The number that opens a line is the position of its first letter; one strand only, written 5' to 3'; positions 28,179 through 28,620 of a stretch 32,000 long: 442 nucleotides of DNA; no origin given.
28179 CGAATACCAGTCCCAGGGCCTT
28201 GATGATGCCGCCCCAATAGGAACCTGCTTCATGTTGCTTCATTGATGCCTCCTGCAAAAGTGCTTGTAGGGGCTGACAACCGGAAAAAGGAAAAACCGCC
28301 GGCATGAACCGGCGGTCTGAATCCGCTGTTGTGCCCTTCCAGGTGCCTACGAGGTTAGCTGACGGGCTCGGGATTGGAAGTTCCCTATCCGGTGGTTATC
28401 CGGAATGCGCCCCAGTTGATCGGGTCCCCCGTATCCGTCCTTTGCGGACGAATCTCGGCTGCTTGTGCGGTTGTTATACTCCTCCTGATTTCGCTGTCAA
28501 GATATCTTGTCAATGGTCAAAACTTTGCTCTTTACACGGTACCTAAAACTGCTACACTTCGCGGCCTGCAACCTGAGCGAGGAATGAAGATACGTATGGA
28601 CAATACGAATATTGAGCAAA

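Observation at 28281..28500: ydaO-class c-di-AMP riboswitch controlling a KUP-family K+ transporter in a deltaproteobacterial context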

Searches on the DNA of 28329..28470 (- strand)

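Call 24: build_rna_model(alignment_id=A2, structure=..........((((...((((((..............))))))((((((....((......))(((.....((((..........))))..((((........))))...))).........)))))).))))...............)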
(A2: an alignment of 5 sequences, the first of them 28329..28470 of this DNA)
Model R1 built from alignment A2 (5 sequences, 148 columns); structure: as given.
model positions 141; base pairs 29; branch points 3; effective number of sequences 1.19; information 0.591 bits per position. Calibrated on 0.2 Mb of random sequence (short: E-values are rough).
structure used (alignment columns):
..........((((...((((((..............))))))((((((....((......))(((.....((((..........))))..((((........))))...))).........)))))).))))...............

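Call 25: search_with_rna_model(model_id=R1, sources=[window, L001, L002, L003, L004, L005, L006, L007, L008, L009, L010, L011, L012, L013, L014, L015, L016, L017, L018, L019, L020, L021, L022, L023, L024, L025, L026, L027, L028, L029, L030, L031, L032, L033, L034, L035, L036, L037, L038, L039, L040, L041, L042, L043, L044, L045, L046, L047, L048, L049, L050, L051, L052, L053, L054, L055, L056, L057, L058, L059, L060, L061, L062, L063, L064, L065, L066, L067, L068, L069, L070, L071, L072, L073, L074, L075, L076, L077, L078, L079, L080], max_evalue=1, make_alignment=true)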
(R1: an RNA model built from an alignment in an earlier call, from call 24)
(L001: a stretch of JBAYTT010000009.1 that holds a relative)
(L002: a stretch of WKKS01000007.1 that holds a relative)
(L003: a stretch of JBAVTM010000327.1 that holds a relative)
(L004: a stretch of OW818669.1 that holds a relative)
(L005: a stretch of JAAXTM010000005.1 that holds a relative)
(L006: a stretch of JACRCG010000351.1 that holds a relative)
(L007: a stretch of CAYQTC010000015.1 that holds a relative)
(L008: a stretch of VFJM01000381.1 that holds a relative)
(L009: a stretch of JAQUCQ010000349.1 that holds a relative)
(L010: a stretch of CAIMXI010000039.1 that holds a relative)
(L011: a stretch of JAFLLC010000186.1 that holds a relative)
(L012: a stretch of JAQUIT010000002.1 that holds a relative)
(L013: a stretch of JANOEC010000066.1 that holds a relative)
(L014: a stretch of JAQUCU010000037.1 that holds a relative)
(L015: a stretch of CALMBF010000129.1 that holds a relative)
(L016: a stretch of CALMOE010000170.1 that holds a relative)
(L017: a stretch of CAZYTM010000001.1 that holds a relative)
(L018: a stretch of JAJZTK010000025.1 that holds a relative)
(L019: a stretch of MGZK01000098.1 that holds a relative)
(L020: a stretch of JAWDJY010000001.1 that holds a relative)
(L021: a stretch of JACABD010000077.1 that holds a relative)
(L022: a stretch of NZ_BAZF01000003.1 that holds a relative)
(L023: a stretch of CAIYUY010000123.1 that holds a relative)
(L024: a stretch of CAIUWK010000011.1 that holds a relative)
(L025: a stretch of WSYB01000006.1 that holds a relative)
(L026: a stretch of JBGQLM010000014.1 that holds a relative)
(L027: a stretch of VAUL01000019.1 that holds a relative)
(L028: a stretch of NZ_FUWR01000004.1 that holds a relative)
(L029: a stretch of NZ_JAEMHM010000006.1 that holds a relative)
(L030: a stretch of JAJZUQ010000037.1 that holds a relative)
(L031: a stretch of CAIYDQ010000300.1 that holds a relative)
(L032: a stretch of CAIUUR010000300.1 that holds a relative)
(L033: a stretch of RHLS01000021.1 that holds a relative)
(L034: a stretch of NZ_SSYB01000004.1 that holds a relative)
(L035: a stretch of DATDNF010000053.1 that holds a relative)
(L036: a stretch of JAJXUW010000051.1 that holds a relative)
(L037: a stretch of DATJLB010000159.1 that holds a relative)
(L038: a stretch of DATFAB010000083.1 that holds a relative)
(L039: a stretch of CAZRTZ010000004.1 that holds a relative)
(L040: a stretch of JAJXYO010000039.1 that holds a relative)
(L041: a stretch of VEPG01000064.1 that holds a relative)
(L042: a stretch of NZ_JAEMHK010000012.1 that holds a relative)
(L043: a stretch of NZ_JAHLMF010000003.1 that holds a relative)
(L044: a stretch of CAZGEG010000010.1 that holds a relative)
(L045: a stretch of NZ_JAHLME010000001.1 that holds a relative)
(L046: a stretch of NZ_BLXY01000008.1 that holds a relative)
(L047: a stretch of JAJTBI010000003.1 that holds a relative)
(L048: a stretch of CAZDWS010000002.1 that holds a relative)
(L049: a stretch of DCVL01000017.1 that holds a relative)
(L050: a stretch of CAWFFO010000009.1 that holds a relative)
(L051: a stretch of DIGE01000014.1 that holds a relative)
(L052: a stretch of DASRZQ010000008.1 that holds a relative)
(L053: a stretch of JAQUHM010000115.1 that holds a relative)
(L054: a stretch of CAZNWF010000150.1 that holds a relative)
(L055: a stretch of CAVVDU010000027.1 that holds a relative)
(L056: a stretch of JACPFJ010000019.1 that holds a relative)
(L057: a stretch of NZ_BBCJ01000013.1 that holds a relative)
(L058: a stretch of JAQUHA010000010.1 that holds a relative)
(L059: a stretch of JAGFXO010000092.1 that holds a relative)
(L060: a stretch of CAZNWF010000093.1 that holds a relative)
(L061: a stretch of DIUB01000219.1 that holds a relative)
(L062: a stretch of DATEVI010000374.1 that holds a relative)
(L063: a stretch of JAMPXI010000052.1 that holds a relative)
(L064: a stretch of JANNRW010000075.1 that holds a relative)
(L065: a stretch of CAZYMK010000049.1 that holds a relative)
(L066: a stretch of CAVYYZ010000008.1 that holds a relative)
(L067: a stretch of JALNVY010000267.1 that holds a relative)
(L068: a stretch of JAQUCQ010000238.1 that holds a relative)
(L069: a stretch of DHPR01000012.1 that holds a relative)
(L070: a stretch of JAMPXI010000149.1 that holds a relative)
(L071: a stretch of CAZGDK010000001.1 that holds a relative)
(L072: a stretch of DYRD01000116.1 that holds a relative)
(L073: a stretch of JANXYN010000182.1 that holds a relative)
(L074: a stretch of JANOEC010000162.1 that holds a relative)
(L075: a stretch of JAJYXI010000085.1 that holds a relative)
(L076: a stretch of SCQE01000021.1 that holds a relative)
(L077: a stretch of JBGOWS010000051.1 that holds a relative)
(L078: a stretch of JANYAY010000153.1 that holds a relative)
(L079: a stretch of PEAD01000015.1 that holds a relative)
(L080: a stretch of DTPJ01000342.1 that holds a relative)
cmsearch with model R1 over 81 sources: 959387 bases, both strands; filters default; matches with E-value up to 1: 35.
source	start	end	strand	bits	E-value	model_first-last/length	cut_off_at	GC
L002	5773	5914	+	159.5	1.6e-42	1-141/141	no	0.59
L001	5775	5913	+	159.3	1.8e-42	1-141/141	no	0.6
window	28329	28470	-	159.2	1.9e-42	1-141/141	no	0.61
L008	5059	5199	+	153.4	8.1e-41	1-141/141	no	0.62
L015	5776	5916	+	151.5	2.8e-40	1-141/141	no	0.59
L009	1644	1783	+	149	1.5e-39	1-141/141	no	0.58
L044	5775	5914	+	147.9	3e-39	1-141/141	no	0.6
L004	5771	5913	+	147.8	3.2e-39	1-141/141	no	0.61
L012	5769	5909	+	147.1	5.1e-39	1-141/141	no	0.62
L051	5768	5909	+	145.8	1.2e-38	1-141/141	no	0.59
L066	3843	3981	+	144.1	3.7e-38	1-141/141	no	0.58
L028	5776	5921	+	138.9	1.1e-36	1-141/141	no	0.56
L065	2230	2374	+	137.3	3e-36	1-141/141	no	0.54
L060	5772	5916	+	136.6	4.9e-36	1-141/141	no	0.54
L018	5778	5918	+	135.3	1.1e-35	1-141/141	no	0.6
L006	4160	4298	+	134.7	1.7e-35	1-141/141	no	0.56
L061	5780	5924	+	134.4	2e-35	1-141/141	no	0.54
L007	5778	5913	+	133.8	3e-35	1-141/141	no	0.57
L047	5777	5922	+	127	2.5e-33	1-141/141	no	0.56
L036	3376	3516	+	126.9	2.6e-33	1-141/141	no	0.62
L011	5857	5998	+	126.6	3.3e-33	1-141/141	no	0.57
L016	5780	5919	+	124.9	9.5e-33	1-141/141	no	0.61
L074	621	755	+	124.4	1.3e-32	1-141/141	no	0.56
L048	5781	5915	+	122.7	4.1e-32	1-141/141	no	0.55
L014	5777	5917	+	120.3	2e-31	1-141/141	no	0.55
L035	5750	5910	+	116.4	2.5e-30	1-141/141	no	0.6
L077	3228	3369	+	114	1.2e-29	1-141/141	no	0.54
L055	5705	5839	+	113.2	2e-29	1-141/141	no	0.56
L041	5664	5822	+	113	2.4e-29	1-141/141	no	0.63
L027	48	204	+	112.7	2.8e-29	1-141/141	no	0.62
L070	3743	3900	+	111.2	7.4e-29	1-141/141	no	0.59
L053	1848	1982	+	110.6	1.1e-28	1-141/141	no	0.58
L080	252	392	+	106.7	1.4e-27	1-141/141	no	0.45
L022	5790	5912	+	37.4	6e-08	1-141/141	no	0.54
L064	8744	8813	+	15.6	0.088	1-141/141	no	0.59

Alignment A3: 35 matches aligned to the model, 194 columns, each read 5' to 3' on its own strand. Consensus structure (alignment columns), stored with it:
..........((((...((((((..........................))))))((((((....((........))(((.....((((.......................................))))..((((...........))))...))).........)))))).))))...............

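Call 27: search_with_rna_model(model_id=R1, sources=[window, L001, L002, L003, L004, L005, L006, L007, L008, L009, L010, L011, L012, L013, L014, L015, L016, L017, L018, L019, L020, L021, L022, L023, L024, L025, L026, L027, L028, L029, L030, L031, L032, L033, L034, L035, L036, L037, L038, L039, L040, L041, L042, L043, L044, L045, L046, L047, L048, L049, L050, L051, L052, L053, L054, L055, L056, L057, L058, L059, L060, L061, L062, L063, L064, L065, L066, L067, L068, L069, L070, L071, L072, L073, L074, L075, L076, L077, L078, L079, L080], max_evalue=1e-20, make_alignment=true)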
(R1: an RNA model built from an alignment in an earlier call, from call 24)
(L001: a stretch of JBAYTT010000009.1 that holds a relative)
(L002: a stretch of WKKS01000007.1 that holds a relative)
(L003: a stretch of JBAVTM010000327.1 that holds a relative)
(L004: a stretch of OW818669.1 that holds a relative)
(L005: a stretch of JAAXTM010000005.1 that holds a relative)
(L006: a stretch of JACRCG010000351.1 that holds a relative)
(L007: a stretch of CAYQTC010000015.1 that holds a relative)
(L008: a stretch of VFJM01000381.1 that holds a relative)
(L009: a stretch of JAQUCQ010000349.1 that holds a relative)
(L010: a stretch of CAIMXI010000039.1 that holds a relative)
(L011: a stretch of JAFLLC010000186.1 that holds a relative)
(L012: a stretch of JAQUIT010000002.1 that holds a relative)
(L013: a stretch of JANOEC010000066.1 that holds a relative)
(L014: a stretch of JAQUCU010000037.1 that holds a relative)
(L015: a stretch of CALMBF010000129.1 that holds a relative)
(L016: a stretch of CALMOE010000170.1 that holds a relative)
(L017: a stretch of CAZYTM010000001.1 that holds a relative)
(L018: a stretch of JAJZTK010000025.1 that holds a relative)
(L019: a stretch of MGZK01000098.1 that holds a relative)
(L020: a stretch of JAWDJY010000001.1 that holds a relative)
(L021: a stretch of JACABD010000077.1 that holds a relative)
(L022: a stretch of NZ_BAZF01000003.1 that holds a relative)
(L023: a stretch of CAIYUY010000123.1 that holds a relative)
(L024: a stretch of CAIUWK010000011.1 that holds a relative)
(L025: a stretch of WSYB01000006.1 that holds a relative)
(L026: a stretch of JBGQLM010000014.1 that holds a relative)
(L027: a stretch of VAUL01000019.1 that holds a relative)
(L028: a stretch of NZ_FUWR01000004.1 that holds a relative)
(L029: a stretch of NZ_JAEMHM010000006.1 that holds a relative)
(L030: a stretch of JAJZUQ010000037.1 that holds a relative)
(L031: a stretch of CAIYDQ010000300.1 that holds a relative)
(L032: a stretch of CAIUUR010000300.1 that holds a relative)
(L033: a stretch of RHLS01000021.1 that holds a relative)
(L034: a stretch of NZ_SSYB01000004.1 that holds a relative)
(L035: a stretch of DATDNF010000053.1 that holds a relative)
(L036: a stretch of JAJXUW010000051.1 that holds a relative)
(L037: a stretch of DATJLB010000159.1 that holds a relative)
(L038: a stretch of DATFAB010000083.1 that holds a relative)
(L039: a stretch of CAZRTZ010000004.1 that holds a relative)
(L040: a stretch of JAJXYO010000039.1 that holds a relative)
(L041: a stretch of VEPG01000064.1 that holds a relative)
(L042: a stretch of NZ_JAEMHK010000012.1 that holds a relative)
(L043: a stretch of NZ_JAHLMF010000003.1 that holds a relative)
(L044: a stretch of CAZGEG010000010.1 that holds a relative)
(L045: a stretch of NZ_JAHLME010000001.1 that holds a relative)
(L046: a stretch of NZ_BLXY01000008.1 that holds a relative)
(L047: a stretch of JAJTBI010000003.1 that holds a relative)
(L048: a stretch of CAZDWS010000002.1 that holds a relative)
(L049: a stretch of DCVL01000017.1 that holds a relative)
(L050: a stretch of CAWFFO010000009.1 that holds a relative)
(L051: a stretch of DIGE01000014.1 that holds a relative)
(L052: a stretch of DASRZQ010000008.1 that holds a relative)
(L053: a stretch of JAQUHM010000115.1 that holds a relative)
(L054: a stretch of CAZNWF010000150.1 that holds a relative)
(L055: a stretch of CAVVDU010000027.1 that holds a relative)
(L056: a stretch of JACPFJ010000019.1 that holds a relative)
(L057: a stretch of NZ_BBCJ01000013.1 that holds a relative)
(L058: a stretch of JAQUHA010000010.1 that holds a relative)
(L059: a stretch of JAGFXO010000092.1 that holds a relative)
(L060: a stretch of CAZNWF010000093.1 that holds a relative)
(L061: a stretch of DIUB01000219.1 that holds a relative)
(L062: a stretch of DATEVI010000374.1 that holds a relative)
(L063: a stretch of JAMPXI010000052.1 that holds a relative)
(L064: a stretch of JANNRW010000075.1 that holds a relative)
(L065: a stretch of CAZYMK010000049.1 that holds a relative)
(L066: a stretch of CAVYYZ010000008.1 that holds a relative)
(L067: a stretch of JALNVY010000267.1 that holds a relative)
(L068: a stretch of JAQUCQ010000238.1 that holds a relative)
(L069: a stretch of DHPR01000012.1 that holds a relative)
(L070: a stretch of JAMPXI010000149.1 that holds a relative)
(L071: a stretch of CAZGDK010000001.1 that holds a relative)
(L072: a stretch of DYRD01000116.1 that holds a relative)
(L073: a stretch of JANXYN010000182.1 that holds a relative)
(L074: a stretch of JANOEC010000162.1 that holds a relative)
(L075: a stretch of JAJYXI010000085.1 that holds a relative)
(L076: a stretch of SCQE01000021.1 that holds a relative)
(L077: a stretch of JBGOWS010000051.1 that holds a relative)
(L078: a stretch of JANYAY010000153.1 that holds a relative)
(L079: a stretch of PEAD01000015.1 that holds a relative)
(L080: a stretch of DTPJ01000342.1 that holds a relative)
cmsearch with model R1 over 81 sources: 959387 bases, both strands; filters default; matches with E-value up to 1e-20: 33.
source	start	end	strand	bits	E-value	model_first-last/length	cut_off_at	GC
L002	5773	5914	+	159.5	1.6e-42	1-141/141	no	0.59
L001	5775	5913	+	159.3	1.8e-42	1-141/141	no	0.6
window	28329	28470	-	159.2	1.9e-42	1-141/141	no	0.61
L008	5059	5199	+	153.4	8.1e-41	1-141/141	no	0.62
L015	5776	5916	+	151.5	2.8e-40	1-141/141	no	0.59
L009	1644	1783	+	149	1.5e-39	1-141/141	no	0.58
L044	5775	5914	+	147.9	3e-39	1-141/141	no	0.6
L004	5771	5913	+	147.8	3.2e-39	1-141/141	no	0.61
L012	5769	5909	+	147.1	5.1e-39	1-141/141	no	0.62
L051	5768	5909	+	145.8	1.2e-38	1-141/141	no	0.59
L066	3843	3981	+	144.1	3.7e-38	1-141/141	no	0.58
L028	5776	5921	+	138.9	1.1e-36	1-141/141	no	0.56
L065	2230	2374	+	137.3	3e-36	1-141/141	no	0.54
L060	5772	5916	+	136.6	4.9e-36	1-141/141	no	0.54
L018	5778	5918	+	135.3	1.1e-35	1-141/141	no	0.6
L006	4160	4298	+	134.7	1.7e-35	1-141/141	no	0.56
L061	5780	5924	+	134.4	2e-35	1-141/141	no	0.54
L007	5778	5913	+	133.8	3e-35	1-141/141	no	0.57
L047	5777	5922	+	127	2.5e-33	1-141/141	no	0.56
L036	3376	3516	+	126.9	2.6e-33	1-141/141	no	0.62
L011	5857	5998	+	126.6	3.3e-33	1-141/141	no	0.57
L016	5780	5919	+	124.9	9.5e-33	1-141/141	no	0.61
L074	621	755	+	124.4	1.3e-32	1-141/141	no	0.56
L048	5781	5915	+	122.7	4.1e-32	1-141/141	no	0.55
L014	5777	5917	+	120.3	2e-31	1-141/141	no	0.55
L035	5750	5910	+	116.4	2.5e-30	1-141/141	no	0.6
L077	3228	3369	+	114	1.2e-29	1-141/141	no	0.54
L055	5705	5839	+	113.2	2e-29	1-141/141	no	0.56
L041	5664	5822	+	113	2.4e-29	1-141/141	no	0.63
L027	48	204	+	112.7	2.8e-29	1-141/141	no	0.62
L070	3743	3900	+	111.2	7.4e-29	1-141/141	no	0.59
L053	1848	1982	+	110.6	1.1e-28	1-141/141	no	0.58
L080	252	392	+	106.7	1.4e-27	1-141/141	no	0.45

Alignment A4: 33 matches aligned to the model, 191 columns, each read 5' to 3' on its own strand. Consensus structure (alignment columns), stored with it:
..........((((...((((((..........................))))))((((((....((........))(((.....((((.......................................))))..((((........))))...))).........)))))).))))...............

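Call 81: search_with_rna_model(model_id=R1, sources=[L082, L083, L084, L085, L086, L087, L088, L089, L090, L091, L092, L093, L094, L095, L096, L097, L098, L099, L100, L101, L102, L103, L104, L105, L106, L107, L108, L109, L110, L111, L112, L113, L114, L115, L116, L117, L118, L119, L120, L121, L122, L123, L124, L125, L126, L127, L128, L129, L130, L131, L132, L133, L134, L135, L136, L137, L138, L139, L140, L141, L142, L143, L144, L145, L146, L147, L148, L149, L150, L151, L152, L153, L154, L155, L156, L157, L158, L159, L160, L161], max_evalue=0.001, make_alignment=true)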
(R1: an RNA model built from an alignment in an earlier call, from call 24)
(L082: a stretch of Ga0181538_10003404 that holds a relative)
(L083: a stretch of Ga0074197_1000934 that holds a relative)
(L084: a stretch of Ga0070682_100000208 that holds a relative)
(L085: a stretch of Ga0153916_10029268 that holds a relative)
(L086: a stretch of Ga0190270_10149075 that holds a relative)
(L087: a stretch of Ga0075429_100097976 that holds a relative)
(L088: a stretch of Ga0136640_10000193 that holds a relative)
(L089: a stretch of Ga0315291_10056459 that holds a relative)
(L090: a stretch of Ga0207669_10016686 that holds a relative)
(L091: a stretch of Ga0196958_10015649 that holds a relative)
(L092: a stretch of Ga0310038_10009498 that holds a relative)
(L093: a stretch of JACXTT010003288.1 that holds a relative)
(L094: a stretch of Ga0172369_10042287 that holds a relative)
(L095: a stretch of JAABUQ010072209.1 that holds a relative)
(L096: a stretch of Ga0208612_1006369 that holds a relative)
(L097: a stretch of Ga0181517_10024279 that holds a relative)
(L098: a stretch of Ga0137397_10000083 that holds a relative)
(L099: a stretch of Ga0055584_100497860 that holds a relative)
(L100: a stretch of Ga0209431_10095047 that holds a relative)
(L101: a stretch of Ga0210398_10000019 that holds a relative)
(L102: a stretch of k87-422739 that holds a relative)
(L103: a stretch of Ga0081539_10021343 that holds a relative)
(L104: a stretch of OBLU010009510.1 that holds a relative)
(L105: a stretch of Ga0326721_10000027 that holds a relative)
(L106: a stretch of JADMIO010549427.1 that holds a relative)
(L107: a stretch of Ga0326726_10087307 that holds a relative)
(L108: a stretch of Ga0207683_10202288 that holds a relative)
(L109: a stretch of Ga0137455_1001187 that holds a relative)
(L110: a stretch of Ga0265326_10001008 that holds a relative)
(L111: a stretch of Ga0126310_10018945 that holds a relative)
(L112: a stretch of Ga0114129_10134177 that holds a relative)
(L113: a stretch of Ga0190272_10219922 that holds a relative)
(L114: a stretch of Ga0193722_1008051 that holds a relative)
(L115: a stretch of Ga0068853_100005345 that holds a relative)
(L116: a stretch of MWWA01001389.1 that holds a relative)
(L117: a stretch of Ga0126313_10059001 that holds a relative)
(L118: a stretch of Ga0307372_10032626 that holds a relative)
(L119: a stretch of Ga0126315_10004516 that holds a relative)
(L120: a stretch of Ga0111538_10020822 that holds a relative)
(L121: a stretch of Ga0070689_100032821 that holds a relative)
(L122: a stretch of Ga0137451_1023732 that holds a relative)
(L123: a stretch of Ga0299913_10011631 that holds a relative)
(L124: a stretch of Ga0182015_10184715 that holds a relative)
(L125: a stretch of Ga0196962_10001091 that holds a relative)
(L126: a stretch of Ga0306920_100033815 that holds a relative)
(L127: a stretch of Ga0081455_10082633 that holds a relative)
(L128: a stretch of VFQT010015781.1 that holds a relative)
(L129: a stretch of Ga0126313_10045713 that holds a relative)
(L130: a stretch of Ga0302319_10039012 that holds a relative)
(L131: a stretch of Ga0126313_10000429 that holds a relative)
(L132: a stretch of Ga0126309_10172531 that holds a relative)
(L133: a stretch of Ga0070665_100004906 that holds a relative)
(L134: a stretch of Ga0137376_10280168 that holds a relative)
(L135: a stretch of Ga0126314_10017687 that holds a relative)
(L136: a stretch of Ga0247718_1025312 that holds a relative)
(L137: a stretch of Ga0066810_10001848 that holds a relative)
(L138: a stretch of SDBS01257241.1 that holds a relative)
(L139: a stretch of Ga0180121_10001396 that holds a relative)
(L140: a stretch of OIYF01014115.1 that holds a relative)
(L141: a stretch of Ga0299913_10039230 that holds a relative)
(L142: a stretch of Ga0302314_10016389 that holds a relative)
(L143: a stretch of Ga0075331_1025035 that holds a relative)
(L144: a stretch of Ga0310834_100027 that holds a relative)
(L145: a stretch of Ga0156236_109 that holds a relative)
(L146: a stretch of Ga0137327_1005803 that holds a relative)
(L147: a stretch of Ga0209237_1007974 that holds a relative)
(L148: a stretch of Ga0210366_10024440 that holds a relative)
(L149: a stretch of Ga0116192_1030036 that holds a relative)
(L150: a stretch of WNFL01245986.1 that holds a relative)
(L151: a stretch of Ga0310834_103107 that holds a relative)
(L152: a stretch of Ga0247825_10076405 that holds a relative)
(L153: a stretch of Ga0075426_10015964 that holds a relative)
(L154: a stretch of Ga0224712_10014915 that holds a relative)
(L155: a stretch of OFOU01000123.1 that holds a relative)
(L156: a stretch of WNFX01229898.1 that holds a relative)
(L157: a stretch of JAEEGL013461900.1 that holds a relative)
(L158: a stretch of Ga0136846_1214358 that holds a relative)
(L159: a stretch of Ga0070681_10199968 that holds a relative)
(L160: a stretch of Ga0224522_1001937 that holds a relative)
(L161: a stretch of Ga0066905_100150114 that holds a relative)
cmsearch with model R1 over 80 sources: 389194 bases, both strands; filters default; matches with E-value up to 0.001: 74.
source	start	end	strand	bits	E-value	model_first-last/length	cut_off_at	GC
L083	1037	1179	+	138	7.6e-37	1-141/141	no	0.56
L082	10687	10854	-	87.7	1.3e-22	1-141/141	no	0.65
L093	2600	2738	+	86.4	3.1e-22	1-141/141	no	0.65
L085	1442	1576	-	84.6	1e-21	1-141/141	no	0.64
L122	3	167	-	81.1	1e-20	1-141/141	no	0.61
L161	750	900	-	81.1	1e-20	1-141/141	no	0.66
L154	34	168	+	80.2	1.8e-20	1-141/141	no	0.56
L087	2247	2432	-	77.7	9.4e-20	1-141/141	no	0.66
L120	7151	7295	-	76.3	2.2e-19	1-141/141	no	0.65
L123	5920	6059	-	75.4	4.1e-19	1-141/141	no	0.71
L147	3971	4111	+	75.1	5.1e-19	1-141/141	no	0.7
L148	414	560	+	74.3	8.6e-19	1-141/141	no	0.65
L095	1198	1341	+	73.7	1.3e-18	1-141/141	no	0.71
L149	229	358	-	73.3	1.6e-18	1-141/141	no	0.56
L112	1224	1369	+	71.9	4.1e-18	1-141/141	no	0.64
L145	1136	1276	-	71.1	6.9e-18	1-141/141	no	0.6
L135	1226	1384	-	70.5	9.8e-18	1-141/141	no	0.62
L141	3151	3299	+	69.7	1.7e-17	1-141/141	no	0.6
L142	2821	2983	+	69.5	1.9e-17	1-141/141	no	0.66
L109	2490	2630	+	69.3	2.2e-17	1-141/141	no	0.5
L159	1102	1248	-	68.9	2.8e-17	1-141/141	no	0.7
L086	1469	1612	+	67.3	7.9e-17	1-141/141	no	0.67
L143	660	810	-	67.3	8.3e-17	1-141/141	no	0.7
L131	4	143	-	67.1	9.4e-17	12-125/141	no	0.66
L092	69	187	-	66.5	1.4e-16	12-125/141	no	0.68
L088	2567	2728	+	66.4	1.4e-16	1-141/141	no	0.67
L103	325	478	+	66.3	1.6e-16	1-141/141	no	0.68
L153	363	544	+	65.7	2.3e-16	1-141/141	no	0.6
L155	984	1119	+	65.5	2.6e-16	1-141/141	no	0.44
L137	2038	2189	+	64.8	4.1e-16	1-141/141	no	0.66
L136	1262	1421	+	64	6.9e-16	1-141/141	no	0.68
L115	8142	8292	+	63.9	7.5e-16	1-141/141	no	0.56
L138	1194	1370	+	63.4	1e-15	1-141/141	no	0.64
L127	1990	2136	-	62.7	1.6e-15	1-141/141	no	0.66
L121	1031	1180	-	62.7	1.7e-15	1-141/141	no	0.49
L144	1250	1396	-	62.6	1.8e-15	1-141/141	no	0.64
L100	2043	2200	-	62.5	1.8e-15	1-141/141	no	0.66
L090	3330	3478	+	62.3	2.1e-15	11-133/141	no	0.75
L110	374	519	-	61.7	3e-15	1-141/141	no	0.66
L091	254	400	+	61.3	4.2e-15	1-141/141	no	0.64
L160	3652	3780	+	61.1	4.8e-15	1-141/141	no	0.46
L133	4453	4562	+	60.4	7.5e-15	12-125/141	no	0.71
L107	1420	1565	+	59.7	1.1e-14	1-141/141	no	0.62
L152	1445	1587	-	59.4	1.4e-14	1-141/141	no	0.6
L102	1040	1166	+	59.2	1.6e-14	1-141/141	no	0.5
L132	140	283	-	58.7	2.2e-14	1-141/141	no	0.65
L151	3388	3526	-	57.4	5.2e-14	1-141/141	no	0.62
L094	586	720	-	55.7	1.5e-13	1-141/141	no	0.56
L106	2279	2418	-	55.7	1.6e-13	1-141/141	no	0.76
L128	444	574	+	55.5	1.8e-13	1-141/141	no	0.6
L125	8007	8151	-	54.7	3e-13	1-141/141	no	0.73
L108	833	966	+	54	4.6e-13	12-125/141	no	0.75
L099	200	347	+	54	4.8e-13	1-141/141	no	0.62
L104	6338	6487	+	53.3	7.3e-13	1-141/141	no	0.65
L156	26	193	-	53.3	7.7e-13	1-141/141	no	0.7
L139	257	399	+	51.7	2.1e-12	1-141/141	no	0.62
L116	2066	2241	+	51.3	2.8e-12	1-141/141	no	0.43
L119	1427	1589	-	51.2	2.9e-12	1-141/141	no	0.64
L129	2903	3067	+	50.7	4e-12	1-133/141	3'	0.69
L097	3914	4084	+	50.6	4.2e-12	1-141/141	no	0.65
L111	407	564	+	49.6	8.2e-12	1-141/141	no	0.63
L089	1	110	+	49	1.2e-11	31-141/141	5'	0.57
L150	248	409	+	48.5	1.7e-11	1-141/141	no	0.72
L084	1763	1910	+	45.6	1.1e-10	1-141/141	no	0.66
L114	381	530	-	45.4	1.3e-10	1-141/141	no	0.57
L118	2535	2728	-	44.1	2.9e-10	1-141/141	no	0.69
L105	13052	13199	+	41.5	1.6e-09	1-141/141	no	0.66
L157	1236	1407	+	34.4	1.7e-07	1-141/141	no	0.56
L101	2298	2487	+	33.2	3.7e-07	1-141/141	no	0.71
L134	836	1013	+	32.2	7.1e-07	1-141/141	no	0.69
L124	579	780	-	28.6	7.2e-06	1-141/141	no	0.71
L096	4309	4386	-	28.5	7.8e-06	69-141/141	5'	0.63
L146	2200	2249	-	24.7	9.4e-05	91-141/141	5'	0.64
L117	2641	2730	-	22.5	0.00039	65-141/141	5'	0.64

Alignment A7: 74 matches aligned to the model, 358 columns, each read 5' to 3' on its own strand. Consensus structure (alignment columns), stored with it:
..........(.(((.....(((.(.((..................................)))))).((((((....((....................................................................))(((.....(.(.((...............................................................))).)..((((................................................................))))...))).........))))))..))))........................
